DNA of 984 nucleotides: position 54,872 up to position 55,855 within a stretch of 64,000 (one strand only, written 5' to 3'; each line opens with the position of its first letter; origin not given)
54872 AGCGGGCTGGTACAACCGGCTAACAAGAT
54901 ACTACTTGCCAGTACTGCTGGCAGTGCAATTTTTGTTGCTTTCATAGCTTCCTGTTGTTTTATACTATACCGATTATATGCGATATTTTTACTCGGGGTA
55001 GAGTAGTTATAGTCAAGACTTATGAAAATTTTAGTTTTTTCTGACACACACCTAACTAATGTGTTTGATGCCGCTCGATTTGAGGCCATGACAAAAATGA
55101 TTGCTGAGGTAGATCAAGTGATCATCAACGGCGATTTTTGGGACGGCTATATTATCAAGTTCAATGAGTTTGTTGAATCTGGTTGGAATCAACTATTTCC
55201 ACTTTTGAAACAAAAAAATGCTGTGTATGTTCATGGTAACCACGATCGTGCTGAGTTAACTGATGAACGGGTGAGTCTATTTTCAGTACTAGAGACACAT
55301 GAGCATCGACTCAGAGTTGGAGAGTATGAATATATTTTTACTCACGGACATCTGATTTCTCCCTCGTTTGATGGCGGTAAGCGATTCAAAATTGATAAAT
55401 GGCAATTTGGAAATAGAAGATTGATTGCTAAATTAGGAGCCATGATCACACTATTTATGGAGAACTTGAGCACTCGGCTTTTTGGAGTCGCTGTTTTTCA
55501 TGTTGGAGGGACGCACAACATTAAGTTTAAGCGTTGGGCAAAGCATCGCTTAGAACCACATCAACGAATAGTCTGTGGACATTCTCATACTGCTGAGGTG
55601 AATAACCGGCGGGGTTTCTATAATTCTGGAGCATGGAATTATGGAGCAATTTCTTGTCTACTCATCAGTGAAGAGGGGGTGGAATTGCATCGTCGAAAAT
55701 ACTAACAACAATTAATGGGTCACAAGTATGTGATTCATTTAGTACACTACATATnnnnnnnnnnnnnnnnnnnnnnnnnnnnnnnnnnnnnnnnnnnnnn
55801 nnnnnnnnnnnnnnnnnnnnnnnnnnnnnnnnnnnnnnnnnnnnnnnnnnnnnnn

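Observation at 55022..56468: Two-gene module: LpxH-like metallophosphoesterase plus zinc-ribbon/TIR-like protein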

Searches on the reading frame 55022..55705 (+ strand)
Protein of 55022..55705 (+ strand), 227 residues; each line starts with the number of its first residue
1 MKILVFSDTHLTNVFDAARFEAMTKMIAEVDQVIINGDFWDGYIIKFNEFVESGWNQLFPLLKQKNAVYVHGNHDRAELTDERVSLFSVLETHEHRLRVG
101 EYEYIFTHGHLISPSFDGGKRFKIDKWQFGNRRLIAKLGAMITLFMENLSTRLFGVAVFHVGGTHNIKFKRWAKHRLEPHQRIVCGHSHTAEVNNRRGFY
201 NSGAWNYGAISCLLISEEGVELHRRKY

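Call 3: search_protein_families(library=pfam, proteins=[window:55022-55705:+], max_evalue=1)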
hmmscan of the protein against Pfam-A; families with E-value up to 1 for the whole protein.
window:55022-55705:+ (227 aa): 2 families
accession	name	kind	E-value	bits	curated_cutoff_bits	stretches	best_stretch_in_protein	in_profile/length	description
PF12850.12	Metallophos_2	-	2.9e-12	47.3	27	2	1-115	1-91/154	Calcineurin-like phosphoesterase superfamily domain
PF00149.33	Metallophos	-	9.4e-12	46.2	21.5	1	1-190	1-190/191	Calcineurin-like phosphoesterase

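Call 4: search_protein_families(library=padloc, proteins=[window:55022-55705:+], max_evalue=1)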
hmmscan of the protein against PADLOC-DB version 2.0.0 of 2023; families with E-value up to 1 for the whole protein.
window:55022-55705:+ (227 aa): 1 family
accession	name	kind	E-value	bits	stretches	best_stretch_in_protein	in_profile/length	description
PDLC04908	PDC-S10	-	0.0012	16.1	1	1-79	10-75/223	-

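Call 5: search_protein_families(library=ncbifam, proteins=[window:55022-55705:+], max_evalue=1)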
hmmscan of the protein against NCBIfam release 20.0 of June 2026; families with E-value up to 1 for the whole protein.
window:55022-55705:+ (227 aa): 6 families
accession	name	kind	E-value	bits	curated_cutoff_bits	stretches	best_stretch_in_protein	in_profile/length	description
TIGR00040.1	yfcE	subfamily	4.8e-08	33.2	56.25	1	1-117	1-94/158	YfcE family phosphodiesterase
NF006988.0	PRK09453.1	equivalog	0.0011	18.8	117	1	1-114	1-110/183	phosphodiesterase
TIGR04123.1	P_estr_lig_assc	hypoth_equivalog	0.0018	17.7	150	1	19-91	52-125/207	ligase-associated DNA damage response endonuclease PdeM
TIGR03729.1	acc_ester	subfamily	0.0019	17.6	148.25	1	2-88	1-86/239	putative phosphoesterase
NF008460.0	PRK11340.1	equivalog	0.02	14.3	188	1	1-90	50-138/271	phosphodiesterase YaeI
TIGR00619.1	sbcd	subfamily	0.031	14.1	77.65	1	25-93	26-104/252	exonuclease subunit SbcD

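Call 13: find_homologous_proteins(query=window:55022-55705:+)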
Query window:55022-55705:+ (227 aa): 387 proteins with E <= 0.001 among 532 candidates; the best 120 are listed.
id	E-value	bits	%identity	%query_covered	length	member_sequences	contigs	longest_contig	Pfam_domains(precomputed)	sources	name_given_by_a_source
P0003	7.2e-153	524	100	100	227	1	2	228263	PF12850.13,PF00149.34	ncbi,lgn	-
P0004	1.4e-122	425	81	100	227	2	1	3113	PF12850.13,PF00149.34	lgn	-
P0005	1.8e-91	324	62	100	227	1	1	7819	PF12850.13,PF00149.34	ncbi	-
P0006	6.3e-72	260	51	100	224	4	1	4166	PF12850.13,PF00149.34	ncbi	-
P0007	1.1e-71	259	52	100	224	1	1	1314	PF12850.13,PF00149.34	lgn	-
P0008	5.5e-70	253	51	100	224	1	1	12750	PF12850.13,PF00149.34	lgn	-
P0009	2.5e-69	251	50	100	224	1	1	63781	PF12850.13,PF00149.34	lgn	-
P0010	4.5e-67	244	49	100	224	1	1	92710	PF12850.13,PF00149.34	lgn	-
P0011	5.8e-57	211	48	100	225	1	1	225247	PF12850.13,PF00149.34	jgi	jgi:predicted phosphodiesterase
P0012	1.3e-44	170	42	100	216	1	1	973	PF12850.13,PF00149.34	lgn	-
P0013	1.3e-44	170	40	97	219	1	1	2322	PF12850.13,PF00149.34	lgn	-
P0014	2.3e-44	169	40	100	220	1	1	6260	PF12850.13,PF00149.34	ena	-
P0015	2.9e-44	169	38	100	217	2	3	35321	PF12850.13,PF00149.34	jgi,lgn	-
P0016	6.4e-44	168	41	100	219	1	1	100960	PF12850.13,PF00149.34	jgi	jgi:predicted phosphodiesterase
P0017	7.0e-44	168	41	100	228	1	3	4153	PF12850.13,PF00149.34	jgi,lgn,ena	-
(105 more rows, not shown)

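Call 14: find_encoding_contigs(protein=P0004, flank=4000, max_places=2)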
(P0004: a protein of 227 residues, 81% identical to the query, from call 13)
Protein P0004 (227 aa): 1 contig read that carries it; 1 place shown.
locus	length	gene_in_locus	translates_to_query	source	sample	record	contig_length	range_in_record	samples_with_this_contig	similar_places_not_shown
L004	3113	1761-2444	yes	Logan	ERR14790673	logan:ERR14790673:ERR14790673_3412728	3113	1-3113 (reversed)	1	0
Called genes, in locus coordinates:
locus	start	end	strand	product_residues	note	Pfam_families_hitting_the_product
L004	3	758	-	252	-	?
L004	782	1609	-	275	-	-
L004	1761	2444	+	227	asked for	PF00149:Metallophos, PF12850:Metallophos_2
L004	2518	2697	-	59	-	-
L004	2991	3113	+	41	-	?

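Call 15: find_encoding_contigs(protein=P0005, flank=5000, max_places=2)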
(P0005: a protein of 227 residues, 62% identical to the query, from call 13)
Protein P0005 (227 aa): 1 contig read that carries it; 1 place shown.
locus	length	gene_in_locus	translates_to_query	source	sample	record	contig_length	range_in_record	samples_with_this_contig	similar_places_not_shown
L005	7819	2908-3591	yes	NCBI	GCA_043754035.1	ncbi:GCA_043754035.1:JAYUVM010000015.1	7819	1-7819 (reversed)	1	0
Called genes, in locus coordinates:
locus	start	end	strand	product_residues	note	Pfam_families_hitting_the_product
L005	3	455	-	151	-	?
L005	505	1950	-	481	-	PF01593:Amino_oxidase, PF13450:NAD_binding_8, PF13738:Pyr_redox_3 (faint)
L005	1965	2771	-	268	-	-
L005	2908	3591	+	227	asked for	PF00149:Metallophos, PF12850:Metallophos_2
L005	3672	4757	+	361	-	PF01926:MMR_HSR1, PF02421:FeoB_N (weak), PF06071:YchF-GTPase_C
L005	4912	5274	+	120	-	PF01250:Ribosomal_S6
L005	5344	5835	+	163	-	PF00436:SSB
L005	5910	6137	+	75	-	PF01084:Ribosomal_S18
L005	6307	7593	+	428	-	PF22694:CtpB_N-like (weak), PF03572:Peptidase_S41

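Call 16: find_encoding_contigs(protein=P0009, flank=5000, max_places=2)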
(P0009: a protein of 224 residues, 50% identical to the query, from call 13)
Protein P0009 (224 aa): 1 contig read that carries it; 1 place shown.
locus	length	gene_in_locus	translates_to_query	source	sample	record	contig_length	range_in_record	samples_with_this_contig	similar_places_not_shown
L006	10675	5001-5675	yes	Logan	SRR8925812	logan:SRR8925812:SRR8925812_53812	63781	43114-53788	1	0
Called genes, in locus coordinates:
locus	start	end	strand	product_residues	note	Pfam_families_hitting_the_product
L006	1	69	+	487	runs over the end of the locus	PF01406:tRNA-synt_1e, PF01921:tRNA-synt_1f (faint), PF00133:tRNA-synt_1 (weak), PF09334:tRNA-synt_1g (weak), PF23493:CysS_C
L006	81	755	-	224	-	PF20582:UPF0758_N, PF04002:RadC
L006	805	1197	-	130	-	-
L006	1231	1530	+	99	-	PF13560:HTH_31, PF01381:HTH_3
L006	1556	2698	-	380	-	PF01702:TGT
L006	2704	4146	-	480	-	PF01593:Amino_oxidase, PF13450:NAD_binding_8, PF13738:Pyr_redox_3 (weak)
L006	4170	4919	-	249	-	-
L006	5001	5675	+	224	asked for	PF00149:Metallophos, PF12850:Metallophos_2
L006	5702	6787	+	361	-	PF01926:MMR_HSR1, PF02421:FeoB_N (weak), PF06071:YchF-GTPase_C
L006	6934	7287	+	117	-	PF01250:Ribosomal_S6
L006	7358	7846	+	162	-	PF00436:SSB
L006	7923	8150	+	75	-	PF01084:Ribosomal_S18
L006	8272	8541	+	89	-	-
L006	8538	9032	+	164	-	-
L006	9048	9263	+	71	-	-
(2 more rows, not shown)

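Call 17: find_encoding_contigs(protein=P0011, flank=5000, max_places=2)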
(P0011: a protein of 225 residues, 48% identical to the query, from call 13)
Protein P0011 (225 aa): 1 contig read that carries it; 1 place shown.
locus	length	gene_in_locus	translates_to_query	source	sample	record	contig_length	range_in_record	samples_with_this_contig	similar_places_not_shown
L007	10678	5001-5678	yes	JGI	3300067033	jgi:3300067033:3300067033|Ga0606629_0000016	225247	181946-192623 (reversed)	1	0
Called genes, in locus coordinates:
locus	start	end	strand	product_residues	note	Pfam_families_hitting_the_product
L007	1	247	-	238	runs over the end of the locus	PF20582:UPF0758_N, PF04002:RadC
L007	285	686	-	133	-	-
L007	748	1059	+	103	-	PF13560:HTH_31 (weak), PF01381:HTH_3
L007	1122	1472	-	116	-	-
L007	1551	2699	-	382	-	PF01702:TGT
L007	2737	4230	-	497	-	PF13450:NAD_binding_8, PF01593:Amino_oxidase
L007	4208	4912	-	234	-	-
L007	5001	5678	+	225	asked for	PF00149:Metallophos, PF12850:Metallophos_2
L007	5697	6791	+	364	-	PF01926:MMR_HSR1, PF02421:FeoB_N (weak), PF06071:YchF-GTPase_C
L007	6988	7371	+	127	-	PF01250:Ribosomal_S6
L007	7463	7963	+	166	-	PF00436:SSB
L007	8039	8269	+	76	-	PF01084:Ribosomal_S18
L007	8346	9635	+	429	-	PF22694:CtpB_N-like, PF00595:PDZ (weak), PF13180:PDZ_2 (weak), PF17820:PDZ_6, PF03572:Peptidase_S41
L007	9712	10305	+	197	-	-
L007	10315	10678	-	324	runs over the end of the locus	PF03462:PCRF, PF00472:RF-1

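Call 47: search_solved_structures(query=window:55022-55705:+, max_evalue=1, show_alignments=2)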
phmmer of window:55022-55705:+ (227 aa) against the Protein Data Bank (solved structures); distinct sequences matched with E-value up to 1: 0.

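Call 70: search_solved_structures(query=A6, max_evalue=0.01)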
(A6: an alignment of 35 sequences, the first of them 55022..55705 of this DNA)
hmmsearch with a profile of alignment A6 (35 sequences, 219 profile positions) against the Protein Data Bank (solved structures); distinct sequences matched with E-value up to 0.01: 0.

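Call 72: search_protein_families(library=phrogs, proteins=[window:55022-55705:+], max_evalue=0.1)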
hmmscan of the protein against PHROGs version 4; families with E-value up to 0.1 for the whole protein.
window:55022-55705:+ (227 aa): 7 families
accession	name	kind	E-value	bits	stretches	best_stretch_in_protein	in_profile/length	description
phrog_1649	-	other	2.1e-05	24.3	1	1-84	36-113/308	metallo-phosphoesterase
phrog_100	-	DNA, RNA and nucleotide metabolism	0.00046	19.7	1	1-96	29-136/989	SbcD-like subunit of palindrome specific endonuclease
phrog_547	-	other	0.0014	18.8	1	16-108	59-146/245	phosphoesterase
phrog_7339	-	DNA, RNA and nucleotide metabolism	0.0019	18.6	1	2-79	31-122/263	DNA repair exonuclease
phrog_7158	-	unknown function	0.04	13.6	1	2-79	223-314/554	-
phrog_246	-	other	0.063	13.3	0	96-225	295-392/417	NinI-like serine-threonine phosphatase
phrog_221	-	other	0.073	13.3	0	1-76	112-205/367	metallo-phosphoesterase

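Call 76: predict_structure(alignment_id=A6)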
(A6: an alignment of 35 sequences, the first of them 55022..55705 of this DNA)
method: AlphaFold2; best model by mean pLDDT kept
length: 227 residues; sequences in the alignment: 35
mean_pLDDT: 92.0   pTM: 0.90
mean pLDDT of the five models: 92.0, 90.3, 90.0, 89.4, 89.1
residues with pLDDT >= 90: 174; 70-90: 37; 50-70: 16; < 50: 0
segments of 3 or more residues with pLDDT < 50: none
pLDDT, mean of each block of 10 residues (from residue 1): 97 97 98 98 95 98 99 95 98 98 97 75 63 83 88 85 81 96 95 94 93 97 95
secondary structure, 60 per line:
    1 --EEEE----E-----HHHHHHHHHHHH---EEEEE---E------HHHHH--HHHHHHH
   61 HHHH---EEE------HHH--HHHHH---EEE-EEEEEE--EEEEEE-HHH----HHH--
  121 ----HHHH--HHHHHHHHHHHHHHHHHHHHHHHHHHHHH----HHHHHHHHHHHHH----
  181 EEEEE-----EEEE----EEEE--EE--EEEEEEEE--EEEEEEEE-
elements in order: E3-6 H17-28 E32-36 H47-51 H54-64 E68-70 H82-86 E90-92 E94-99 E102-107 H125-128 H131-159 H164-176 E181-185 E191-194 E199-202 E209-216 E219-226

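Call 79: fold_search(model_id=the predicted structure, library=pdb)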
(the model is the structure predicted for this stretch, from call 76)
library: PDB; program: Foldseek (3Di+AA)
matches with E <= 10: 572; with E <= 0.001: 144
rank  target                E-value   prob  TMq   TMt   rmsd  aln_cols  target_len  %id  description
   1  8qk9                  9.7e-10  1.00  0.62  0.61   7.6       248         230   17  Structure of E. coli LpxH in complex with JEDI-1444 (released 2024-04-17)
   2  8s7f                  1.7e-09  1.00  0.58  0.57   8.4       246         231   19  Crystal structure of Escherichia coli LpxH in complex with EBL-2805 (released 2024-09-18)
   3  8qjz                  1.9e-09  1.00  0.60  0.58   6.4       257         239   16  Crystal structure of E. coli LpxH in complex with lipid X (released 2024-04-17)
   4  8qka                  1.9e-09  1.00  0.61  0.60   7.8       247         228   17  Structure of K. pneumoniae LpxH in complex with JEDI-852 (released 2024-04-17)
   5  6pib                  2.7e-09  1.00  0.60  0.56   6.9       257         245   17  Structure of the Klebsiella pneumoniae LpxH-AZ1 complex (released 2020-02-12)
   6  5k8k                  4.4e-09  1.00  0.60  0.58   6.5       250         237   17  Structure of the Haemophilus influenzae LpxH-lipid X complex (released 2016-08-10)
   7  5wly                  5.3e-09  1.00  0.57  0.59   7.0       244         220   16  E. coli LpxH- 8 mutations (released 2018-04-11)
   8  6pj3                  6.8e-09  1.00  0.60  0.57   8.2       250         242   17  Crystal structure of the Klebsiella pneumoniae LpxH/JH-LPH-33 complex (released 2020-02-12)
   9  6ph9                  7.3e-09  1.00  0.59  0.56   6.8       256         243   17  Crystal Structure of the Klebsiella pneumoniae LpxH-lipid X complex (released 2020-02-12)
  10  9eng                  7.3e-09  1.00  0.56  0.56  13.0       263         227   18  Structure of K.pneumoniae LpxH in complex with EBL-3218 (released 2024-09-18)
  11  7ss6                  7.7e-09  1.00  0.57  0.54   8.4       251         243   17  Structure of Klebsiella LpxH in complex with JH-LPH-45 (released 2023-04-12)
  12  9ccx                  8.2e-09  1.00  0.59  0.56   6.7       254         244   17  Crystal Structure of the Klebsiella pneumoniae LpxH/JH-LPH-86 complex (released 2025-02-12)
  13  6wii                  9.9e-09  1.00  0.58  0.56   8.2       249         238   17  Crystal structure of the K. pneumoniae LpxH/JH-LPH-41 complex (released 2020-07-29)
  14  5b4b_B                1.1e-08  1.00  0.57  0.54   6.7       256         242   15  Crystal structure of LpxH with lipid X in spacegroup C2 (released 2016-09-28)
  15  7ss7                  1.9e-08  1.00  0.58  0.56   8.1       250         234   17  Crystal structure of Klebsiella LpxH in complex with JH-LPH-50 (released 2023-04-12)
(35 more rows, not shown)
